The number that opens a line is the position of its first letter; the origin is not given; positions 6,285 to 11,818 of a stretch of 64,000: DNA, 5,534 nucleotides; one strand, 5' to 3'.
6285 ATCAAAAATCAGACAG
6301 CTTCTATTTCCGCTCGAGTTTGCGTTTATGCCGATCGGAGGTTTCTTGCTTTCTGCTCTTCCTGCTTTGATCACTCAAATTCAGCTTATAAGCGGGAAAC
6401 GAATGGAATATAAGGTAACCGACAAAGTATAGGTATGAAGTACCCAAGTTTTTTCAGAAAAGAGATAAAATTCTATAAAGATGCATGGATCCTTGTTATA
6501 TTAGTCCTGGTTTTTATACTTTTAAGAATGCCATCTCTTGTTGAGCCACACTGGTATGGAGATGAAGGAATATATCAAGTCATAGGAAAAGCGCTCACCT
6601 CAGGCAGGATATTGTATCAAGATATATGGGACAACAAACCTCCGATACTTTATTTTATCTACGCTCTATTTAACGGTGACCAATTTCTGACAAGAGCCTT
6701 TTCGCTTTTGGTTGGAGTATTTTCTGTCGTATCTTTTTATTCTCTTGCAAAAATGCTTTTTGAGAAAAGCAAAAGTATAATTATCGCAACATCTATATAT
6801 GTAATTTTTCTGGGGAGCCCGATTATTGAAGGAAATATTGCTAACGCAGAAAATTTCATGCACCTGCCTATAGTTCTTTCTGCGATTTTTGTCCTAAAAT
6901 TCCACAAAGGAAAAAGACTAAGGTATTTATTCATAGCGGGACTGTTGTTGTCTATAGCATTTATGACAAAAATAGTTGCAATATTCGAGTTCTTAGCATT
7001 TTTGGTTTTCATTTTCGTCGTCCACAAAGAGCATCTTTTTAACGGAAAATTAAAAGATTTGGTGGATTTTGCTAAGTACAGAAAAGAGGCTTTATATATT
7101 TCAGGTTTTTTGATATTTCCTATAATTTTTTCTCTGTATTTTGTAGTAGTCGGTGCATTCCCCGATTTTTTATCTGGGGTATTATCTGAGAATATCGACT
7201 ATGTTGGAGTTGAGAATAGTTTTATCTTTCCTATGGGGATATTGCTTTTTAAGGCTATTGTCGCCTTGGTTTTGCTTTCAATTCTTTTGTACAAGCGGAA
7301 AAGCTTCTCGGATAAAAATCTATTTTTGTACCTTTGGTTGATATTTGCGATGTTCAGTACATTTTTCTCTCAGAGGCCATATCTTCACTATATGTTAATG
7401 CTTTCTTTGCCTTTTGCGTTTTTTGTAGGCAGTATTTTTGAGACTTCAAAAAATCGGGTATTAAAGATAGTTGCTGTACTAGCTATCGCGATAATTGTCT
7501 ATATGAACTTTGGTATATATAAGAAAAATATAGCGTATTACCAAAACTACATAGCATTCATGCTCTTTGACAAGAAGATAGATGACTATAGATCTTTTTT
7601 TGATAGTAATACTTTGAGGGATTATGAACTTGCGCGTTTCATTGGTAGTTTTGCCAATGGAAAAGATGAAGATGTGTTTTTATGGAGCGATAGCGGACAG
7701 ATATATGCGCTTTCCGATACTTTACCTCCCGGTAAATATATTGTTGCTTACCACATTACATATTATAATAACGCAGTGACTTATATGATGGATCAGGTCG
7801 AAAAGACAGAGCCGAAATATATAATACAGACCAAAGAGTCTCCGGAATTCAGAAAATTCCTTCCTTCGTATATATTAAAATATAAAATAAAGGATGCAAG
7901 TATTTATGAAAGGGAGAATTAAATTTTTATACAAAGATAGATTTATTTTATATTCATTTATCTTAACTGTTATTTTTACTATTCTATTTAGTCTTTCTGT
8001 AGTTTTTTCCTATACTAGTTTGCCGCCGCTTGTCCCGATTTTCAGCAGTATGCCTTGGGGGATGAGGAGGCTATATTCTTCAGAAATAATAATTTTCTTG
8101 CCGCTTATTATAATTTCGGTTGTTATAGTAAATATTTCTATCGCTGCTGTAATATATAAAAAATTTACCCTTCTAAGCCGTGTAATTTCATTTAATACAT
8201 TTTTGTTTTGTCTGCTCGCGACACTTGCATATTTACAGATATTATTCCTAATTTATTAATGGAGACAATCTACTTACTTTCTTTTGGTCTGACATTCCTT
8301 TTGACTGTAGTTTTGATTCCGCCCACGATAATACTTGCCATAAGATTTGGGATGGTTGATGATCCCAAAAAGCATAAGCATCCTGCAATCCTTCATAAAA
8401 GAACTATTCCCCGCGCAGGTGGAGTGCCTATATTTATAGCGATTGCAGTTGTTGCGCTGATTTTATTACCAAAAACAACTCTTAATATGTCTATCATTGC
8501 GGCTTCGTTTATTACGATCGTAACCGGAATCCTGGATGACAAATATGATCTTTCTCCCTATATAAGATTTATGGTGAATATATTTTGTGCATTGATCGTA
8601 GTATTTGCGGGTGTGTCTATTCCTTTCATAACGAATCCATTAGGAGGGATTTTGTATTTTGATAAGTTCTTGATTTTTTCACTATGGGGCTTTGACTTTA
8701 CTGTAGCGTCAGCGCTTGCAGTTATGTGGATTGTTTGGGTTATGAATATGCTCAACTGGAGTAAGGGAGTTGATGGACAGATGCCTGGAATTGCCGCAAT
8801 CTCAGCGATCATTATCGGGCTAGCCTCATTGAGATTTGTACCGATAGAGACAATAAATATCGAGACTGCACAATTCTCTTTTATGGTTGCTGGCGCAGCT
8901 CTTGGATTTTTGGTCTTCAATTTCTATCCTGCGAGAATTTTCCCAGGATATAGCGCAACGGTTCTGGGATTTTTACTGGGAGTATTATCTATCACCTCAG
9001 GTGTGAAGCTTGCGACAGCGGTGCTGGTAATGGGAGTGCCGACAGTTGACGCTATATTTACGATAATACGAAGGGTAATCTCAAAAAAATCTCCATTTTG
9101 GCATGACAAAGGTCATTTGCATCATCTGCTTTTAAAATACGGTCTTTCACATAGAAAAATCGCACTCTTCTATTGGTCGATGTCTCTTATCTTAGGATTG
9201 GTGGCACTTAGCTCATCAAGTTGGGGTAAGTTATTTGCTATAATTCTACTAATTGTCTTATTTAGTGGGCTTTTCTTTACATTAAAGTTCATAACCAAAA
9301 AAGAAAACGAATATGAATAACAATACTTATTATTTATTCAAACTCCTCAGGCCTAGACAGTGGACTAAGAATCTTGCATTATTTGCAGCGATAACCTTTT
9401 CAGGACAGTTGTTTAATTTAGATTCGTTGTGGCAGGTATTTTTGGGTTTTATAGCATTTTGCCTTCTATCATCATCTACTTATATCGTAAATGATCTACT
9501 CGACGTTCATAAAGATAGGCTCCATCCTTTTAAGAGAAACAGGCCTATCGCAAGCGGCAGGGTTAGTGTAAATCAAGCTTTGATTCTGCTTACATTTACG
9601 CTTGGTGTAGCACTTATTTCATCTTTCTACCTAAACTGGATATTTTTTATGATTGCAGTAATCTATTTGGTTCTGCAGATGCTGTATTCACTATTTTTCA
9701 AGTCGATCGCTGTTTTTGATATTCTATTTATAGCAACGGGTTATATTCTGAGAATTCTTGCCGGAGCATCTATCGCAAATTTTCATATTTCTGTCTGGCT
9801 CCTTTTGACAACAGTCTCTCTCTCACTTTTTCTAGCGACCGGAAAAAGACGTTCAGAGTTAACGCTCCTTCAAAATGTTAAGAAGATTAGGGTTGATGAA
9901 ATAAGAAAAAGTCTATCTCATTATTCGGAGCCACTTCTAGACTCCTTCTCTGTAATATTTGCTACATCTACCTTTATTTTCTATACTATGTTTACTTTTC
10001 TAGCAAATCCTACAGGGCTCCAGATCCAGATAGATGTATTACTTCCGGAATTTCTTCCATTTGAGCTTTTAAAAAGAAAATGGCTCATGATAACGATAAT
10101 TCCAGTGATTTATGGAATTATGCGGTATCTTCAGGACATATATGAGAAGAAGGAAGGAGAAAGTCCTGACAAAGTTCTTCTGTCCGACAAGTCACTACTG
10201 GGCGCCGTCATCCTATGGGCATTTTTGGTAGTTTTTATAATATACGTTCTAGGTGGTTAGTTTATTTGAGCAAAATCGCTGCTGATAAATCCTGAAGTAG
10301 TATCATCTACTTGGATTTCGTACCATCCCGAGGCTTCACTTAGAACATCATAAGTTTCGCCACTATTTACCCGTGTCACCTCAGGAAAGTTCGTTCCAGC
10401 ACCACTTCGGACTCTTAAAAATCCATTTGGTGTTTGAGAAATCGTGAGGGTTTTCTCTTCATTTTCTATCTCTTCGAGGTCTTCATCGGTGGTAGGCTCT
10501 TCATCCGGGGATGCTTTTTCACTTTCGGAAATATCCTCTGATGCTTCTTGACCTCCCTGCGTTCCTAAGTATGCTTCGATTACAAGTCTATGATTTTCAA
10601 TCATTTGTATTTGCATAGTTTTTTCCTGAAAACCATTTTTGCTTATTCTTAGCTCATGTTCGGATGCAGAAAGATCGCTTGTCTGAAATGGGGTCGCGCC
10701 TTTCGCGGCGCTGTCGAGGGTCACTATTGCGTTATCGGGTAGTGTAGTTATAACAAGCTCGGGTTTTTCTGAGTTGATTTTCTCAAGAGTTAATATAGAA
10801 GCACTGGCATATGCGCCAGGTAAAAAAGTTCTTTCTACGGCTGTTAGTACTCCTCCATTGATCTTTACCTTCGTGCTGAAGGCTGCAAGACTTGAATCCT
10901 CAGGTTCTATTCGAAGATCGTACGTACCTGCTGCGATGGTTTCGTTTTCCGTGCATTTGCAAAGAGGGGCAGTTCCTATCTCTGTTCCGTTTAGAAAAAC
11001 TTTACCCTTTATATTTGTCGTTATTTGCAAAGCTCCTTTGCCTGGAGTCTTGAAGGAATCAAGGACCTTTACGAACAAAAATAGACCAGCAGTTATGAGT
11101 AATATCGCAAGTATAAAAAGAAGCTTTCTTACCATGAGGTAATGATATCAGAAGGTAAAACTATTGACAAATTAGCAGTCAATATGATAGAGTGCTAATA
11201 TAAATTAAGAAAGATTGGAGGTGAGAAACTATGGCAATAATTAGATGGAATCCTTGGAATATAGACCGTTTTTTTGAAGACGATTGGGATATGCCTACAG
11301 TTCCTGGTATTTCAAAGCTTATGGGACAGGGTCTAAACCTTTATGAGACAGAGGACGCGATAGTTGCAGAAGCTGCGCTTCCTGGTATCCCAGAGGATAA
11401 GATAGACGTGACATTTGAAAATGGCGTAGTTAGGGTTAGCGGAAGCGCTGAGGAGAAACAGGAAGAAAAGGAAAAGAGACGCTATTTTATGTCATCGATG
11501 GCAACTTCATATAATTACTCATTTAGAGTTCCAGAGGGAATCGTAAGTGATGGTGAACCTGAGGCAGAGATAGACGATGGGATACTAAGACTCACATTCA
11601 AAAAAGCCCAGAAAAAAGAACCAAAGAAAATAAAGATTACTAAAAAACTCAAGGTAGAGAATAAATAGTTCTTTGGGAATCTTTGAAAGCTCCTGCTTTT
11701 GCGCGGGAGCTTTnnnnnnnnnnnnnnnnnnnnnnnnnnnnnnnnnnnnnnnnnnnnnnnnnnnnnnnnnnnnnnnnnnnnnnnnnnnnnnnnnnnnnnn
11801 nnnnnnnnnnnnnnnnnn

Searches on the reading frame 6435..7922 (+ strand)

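Call 51: search_protein_families(library=pfam, proteins=[window:6435-7922:+], max_evalue=0.0001)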
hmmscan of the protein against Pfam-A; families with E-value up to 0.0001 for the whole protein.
window:6435-7922:+ (495 aa): 1 family
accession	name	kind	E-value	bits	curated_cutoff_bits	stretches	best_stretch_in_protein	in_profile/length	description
PF13231.12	PMT_2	-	2.7e-11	44.4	26.1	1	72-202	10-138/160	Dolichyl-phosphate-mannose-protein mannosyltransferase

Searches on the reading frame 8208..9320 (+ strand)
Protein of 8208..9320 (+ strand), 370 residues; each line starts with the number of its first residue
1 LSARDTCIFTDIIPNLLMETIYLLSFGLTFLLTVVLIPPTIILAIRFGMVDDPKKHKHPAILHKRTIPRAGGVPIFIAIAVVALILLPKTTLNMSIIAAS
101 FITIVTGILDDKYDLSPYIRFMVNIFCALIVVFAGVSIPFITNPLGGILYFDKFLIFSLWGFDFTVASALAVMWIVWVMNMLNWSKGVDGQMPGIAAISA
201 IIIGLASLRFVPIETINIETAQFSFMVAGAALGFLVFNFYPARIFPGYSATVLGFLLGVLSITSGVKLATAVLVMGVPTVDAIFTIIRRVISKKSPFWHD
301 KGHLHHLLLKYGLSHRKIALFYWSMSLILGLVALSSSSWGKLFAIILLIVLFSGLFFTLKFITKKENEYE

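Call 51: search_protein_families(library=pfam, proteins=[window:8208-9320:+], max_evalue=0.0001)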
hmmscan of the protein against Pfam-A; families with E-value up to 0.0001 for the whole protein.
window:8208-9320:+ (370 aa): 1 family
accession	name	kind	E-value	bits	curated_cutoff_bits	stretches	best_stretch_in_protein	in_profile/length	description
PF00953.26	Glycos_transf_4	-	2.6e-25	89.7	27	1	94-264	2-159/160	Glycosyl transferase family 4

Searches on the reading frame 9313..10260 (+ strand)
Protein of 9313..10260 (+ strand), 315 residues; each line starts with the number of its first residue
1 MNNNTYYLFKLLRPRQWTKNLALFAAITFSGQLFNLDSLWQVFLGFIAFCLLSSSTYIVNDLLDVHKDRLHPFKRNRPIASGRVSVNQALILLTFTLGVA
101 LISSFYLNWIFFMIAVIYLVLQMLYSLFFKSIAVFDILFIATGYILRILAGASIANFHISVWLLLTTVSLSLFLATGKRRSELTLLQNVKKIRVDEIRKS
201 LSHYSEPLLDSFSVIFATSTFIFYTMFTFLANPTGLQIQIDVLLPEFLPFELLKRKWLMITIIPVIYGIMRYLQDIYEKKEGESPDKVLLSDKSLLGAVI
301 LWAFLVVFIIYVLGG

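Call 51: search_protein_families(library=pfam, proteins=[window:9313-10260:+], max_evalue=0.0001)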
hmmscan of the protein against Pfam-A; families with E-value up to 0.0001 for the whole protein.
window:9313-10260:+ (315 aa): 1 family
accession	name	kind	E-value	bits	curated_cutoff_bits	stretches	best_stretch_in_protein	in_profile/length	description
PF01040.23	UbiA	-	1.5e-24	87.1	34.2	1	36-173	16-153/250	UbiA prenyltransferase family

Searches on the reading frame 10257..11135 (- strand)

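Call 51: search_protein_families(library=pfam, proteins=[window:10257-11135:-], max_evalue=0.0001)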
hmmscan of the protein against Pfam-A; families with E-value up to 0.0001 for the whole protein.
window:10257-11135:- (292 aa): 2 families
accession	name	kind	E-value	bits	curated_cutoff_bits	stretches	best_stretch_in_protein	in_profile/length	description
PF08308.17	PEGA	-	1.4e-15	57.4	20.8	1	126-182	3-59/71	PEGA domain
PF08239.17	SH3_3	-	6.8e-12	45.8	27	1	239-288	2-52/54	Bacterial SH3 domain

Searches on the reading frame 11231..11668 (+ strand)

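Call 51: search_protein_families(library=pfam, proteins=[window:11231-11668:+], max_evalue=0.0001)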
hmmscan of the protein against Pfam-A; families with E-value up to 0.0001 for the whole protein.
window:11231-11668:+ (145 aa): 1 family
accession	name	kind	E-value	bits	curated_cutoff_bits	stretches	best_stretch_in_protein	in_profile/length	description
PF00011.27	HSP20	-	2.3e-13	50.6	20.8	1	39-136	4-101/102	Hsp20/alpha crystallin family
